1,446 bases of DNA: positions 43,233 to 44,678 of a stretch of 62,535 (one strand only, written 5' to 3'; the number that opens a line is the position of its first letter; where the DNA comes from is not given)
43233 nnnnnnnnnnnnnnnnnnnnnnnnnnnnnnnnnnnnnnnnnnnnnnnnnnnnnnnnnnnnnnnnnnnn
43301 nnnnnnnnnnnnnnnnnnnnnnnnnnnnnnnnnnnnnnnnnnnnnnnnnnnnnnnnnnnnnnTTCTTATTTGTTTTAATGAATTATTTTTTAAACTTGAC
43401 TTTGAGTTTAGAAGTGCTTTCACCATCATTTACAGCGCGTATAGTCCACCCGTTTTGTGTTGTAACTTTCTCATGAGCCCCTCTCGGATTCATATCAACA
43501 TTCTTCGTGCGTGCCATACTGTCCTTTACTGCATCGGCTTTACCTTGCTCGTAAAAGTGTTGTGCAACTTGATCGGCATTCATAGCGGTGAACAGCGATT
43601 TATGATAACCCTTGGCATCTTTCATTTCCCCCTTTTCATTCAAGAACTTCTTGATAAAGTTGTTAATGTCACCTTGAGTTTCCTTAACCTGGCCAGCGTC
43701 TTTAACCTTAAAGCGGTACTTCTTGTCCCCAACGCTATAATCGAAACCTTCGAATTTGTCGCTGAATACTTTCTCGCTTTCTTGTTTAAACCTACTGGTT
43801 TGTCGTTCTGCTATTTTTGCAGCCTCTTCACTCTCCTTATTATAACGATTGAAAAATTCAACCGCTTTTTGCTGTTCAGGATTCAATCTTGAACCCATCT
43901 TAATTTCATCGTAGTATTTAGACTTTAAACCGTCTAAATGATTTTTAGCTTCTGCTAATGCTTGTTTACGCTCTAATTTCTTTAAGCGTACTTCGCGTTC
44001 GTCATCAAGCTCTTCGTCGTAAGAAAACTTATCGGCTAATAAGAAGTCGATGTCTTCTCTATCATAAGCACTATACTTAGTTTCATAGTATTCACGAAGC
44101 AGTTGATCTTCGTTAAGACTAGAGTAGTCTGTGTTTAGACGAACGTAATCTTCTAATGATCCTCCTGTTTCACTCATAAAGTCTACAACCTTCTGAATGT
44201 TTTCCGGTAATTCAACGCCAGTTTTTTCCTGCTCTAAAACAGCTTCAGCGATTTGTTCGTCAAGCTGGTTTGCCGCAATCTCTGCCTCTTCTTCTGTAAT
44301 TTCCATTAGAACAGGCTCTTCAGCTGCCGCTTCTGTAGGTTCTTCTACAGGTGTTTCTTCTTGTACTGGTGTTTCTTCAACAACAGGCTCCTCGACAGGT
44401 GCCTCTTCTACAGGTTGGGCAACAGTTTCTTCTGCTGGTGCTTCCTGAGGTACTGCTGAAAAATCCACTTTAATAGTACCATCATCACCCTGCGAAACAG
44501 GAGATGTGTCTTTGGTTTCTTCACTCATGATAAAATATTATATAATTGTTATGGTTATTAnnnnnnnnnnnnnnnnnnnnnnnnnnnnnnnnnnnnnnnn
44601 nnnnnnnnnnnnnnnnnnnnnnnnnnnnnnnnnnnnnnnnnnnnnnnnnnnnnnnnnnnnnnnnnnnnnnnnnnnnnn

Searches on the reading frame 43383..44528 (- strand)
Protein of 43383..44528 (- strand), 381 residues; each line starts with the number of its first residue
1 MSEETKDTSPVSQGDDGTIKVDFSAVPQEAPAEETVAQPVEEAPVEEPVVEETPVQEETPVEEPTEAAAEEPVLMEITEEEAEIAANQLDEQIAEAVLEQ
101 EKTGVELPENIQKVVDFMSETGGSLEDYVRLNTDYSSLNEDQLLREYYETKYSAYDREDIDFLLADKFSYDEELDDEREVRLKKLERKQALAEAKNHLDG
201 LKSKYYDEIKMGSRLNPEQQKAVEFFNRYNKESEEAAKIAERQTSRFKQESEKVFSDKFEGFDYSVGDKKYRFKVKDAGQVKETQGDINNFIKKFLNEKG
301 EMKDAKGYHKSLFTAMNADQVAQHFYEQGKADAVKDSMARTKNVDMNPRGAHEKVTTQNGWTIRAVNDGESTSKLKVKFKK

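Call 72: search_protein_families(library=pfam, max_evalue=0.01, proteins=[window:43383-44528:-])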
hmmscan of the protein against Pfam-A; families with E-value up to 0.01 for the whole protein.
window:43383-44528:- (381 aa): 0 families
